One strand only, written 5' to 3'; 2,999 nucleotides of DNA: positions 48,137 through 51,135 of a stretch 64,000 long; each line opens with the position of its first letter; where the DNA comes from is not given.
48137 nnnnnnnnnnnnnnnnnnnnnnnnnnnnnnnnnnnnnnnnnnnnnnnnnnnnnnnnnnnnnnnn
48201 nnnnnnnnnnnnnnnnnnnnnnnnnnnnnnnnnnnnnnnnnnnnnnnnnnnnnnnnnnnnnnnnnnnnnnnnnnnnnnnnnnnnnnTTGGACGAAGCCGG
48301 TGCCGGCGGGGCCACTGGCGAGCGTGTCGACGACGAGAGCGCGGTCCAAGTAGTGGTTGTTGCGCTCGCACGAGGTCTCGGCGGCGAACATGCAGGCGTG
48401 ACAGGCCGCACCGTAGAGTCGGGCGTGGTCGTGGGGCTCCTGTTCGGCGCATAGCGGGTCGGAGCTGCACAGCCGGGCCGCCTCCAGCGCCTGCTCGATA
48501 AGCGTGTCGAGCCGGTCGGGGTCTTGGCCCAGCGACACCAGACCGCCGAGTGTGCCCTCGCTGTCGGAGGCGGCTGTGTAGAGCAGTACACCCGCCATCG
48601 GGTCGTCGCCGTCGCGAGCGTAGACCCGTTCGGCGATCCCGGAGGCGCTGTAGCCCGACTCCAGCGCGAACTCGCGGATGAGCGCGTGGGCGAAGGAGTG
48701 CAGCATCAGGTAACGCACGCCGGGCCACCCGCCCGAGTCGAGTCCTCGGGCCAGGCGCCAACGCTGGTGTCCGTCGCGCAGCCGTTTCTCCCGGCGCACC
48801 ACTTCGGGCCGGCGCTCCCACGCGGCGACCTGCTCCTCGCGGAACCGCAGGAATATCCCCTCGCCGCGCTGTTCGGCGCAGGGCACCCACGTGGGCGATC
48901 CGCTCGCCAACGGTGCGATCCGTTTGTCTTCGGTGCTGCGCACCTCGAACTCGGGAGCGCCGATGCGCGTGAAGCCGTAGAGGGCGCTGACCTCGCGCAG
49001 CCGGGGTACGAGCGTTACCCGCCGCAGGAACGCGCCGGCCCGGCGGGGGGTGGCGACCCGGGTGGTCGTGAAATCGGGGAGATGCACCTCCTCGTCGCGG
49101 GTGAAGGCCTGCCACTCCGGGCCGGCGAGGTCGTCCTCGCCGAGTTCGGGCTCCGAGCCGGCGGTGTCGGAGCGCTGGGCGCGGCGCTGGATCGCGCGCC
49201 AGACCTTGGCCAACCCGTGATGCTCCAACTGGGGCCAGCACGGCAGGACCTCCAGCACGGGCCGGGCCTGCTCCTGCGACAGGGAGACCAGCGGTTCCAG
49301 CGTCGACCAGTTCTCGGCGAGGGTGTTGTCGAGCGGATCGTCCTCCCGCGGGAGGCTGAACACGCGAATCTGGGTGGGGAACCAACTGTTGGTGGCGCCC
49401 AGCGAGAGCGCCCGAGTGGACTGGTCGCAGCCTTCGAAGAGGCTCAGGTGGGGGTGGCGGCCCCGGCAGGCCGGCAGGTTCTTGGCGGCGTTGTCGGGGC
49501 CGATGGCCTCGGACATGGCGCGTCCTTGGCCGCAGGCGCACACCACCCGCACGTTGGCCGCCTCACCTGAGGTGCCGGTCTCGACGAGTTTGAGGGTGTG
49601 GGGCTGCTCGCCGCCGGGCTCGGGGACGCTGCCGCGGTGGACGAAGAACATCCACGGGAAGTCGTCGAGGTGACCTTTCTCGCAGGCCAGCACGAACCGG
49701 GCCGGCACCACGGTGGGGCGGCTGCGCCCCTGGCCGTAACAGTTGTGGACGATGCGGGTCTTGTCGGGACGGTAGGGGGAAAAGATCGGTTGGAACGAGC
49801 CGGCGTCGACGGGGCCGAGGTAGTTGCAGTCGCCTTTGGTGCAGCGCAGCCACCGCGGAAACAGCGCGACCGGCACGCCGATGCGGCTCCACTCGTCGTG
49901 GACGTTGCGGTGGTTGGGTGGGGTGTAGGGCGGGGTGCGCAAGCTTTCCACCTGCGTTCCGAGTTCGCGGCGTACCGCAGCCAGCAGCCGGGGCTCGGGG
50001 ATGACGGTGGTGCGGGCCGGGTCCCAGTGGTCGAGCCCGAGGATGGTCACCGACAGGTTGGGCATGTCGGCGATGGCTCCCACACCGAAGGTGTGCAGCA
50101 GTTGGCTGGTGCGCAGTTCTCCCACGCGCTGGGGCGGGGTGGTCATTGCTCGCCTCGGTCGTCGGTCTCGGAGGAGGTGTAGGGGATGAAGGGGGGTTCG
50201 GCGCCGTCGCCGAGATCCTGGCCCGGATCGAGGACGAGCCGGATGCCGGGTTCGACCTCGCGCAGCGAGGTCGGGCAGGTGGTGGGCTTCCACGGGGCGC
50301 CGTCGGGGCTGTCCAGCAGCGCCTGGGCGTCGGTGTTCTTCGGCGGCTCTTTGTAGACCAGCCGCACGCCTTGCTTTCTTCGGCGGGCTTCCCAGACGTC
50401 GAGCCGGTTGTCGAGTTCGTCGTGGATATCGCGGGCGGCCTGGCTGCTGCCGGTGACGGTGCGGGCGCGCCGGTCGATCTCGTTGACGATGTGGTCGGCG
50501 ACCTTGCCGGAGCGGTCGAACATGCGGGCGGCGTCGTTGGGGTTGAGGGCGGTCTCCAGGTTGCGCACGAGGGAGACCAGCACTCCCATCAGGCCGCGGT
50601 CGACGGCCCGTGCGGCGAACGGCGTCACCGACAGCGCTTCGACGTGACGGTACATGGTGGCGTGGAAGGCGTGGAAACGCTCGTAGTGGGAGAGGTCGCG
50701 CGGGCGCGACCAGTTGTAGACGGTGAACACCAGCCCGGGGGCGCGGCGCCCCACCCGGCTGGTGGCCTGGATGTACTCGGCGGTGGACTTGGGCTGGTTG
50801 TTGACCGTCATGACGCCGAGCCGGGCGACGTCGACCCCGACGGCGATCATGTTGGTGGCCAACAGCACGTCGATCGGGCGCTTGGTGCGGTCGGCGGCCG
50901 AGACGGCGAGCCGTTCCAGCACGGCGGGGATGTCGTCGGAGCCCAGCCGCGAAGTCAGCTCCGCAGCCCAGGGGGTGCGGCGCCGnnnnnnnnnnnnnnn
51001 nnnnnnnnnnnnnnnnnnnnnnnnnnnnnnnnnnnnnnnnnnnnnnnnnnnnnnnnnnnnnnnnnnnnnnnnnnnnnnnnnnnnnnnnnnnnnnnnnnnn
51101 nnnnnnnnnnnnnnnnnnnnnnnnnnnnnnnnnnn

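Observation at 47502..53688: DISARM-like drmA-drmB-drmC core with ATGA-coupled genes but no methyltransferase or DrmD/DrmE in view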

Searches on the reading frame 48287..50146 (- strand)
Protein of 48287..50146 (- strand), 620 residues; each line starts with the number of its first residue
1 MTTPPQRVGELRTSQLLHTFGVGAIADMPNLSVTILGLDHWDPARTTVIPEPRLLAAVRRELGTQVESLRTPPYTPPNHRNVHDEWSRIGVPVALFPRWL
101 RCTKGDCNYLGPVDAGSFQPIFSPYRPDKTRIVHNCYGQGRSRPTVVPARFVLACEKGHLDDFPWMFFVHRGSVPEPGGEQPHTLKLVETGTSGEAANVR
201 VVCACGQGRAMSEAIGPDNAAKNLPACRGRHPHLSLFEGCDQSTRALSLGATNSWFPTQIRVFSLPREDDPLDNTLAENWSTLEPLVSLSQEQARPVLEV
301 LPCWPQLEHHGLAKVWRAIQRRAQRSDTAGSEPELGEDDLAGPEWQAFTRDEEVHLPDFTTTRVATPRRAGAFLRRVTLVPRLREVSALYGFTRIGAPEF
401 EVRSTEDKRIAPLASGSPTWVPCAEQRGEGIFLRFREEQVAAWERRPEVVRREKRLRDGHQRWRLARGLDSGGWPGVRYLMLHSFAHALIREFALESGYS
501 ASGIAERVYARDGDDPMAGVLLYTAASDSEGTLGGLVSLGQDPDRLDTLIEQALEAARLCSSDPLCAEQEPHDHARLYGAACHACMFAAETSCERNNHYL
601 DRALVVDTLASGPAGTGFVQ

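Call 8: search_protein_families(library=padloc, proteins=[window:48287-50146:-], max_evalue=0.001)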
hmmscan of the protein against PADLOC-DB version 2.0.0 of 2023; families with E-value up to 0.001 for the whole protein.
window:48287-50146:- (620 aa): 4 families
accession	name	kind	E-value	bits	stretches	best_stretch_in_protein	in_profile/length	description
PDLC02579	DrmB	-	5.7e-69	230.5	1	332-610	25-306/314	DrmB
PDLC02584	DrmB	-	1.2e-67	226.8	1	185-610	8-435/445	DrmB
PDLC02583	DrmB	-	1.2e-63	214.2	2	370-608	369-604/606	DrmB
PDLC02582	DrmB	-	1.2e-09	35.4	1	479-607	523-634/649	DrmB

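Call 9: search_protein_families(library=pfam, proteins=[window:48287-50146:-], max_evalue=0.01)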
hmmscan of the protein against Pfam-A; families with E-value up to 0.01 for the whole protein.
window:48287-50146:- (620 aa): 1 family
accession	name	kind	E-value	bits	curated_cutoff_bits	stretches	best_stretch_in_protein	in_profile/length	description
PF09369.15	MZB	-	4.1e-10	40.7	24.2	1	485-586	1-80/80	MrfA Zn-binding domain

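Call 14: find_encoding_contigs(protein=window:48287-50146:-, flank=10000, max_places=6)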
Protein window:48287-50146:- (620 aa): no gene with exactly this product is on record in the collection.

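Call 44: search_solved_structures(query=window:48287-50146:-, max_evalue=0.001)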
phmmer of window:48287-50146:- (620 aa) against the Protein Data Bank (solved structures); distinct sequences matched with E-value up to 0.001: 1.
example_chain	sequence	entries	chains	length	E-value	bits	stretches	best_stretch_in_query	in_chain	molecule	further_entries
7s9v_B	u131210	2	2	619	5e-161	540.6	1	7-610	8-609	DrmB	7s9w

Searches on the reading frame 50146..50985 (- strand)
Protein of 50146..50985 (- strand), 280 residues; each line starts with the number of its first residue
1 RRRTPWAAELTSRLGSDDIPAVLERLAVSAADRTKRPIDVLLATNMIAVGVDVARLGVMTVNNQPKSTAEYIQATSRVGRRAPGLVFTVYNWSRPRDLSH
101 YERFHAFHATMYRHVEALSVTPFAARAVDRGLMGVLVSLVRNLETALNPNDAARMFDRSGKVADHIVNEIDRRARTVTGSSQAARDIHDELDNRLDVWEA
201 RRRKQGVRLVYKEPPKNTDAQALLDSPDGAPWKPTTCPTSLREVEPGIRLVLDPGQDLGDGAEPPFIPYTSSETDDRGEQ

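Call 55: search_solved_structures(query=window:50146-50985:-, max_evalue=0.001, show_alignments=1)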
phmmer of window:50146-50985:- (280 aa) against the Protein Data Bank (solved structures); distinct sequences matched with E-value up to 0.001: 1.
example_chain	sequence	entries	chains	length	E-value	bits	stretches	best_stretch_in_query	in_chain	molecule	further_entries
7s9v_A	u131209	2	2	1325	4e-62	213.3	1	8-254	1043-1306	DrmA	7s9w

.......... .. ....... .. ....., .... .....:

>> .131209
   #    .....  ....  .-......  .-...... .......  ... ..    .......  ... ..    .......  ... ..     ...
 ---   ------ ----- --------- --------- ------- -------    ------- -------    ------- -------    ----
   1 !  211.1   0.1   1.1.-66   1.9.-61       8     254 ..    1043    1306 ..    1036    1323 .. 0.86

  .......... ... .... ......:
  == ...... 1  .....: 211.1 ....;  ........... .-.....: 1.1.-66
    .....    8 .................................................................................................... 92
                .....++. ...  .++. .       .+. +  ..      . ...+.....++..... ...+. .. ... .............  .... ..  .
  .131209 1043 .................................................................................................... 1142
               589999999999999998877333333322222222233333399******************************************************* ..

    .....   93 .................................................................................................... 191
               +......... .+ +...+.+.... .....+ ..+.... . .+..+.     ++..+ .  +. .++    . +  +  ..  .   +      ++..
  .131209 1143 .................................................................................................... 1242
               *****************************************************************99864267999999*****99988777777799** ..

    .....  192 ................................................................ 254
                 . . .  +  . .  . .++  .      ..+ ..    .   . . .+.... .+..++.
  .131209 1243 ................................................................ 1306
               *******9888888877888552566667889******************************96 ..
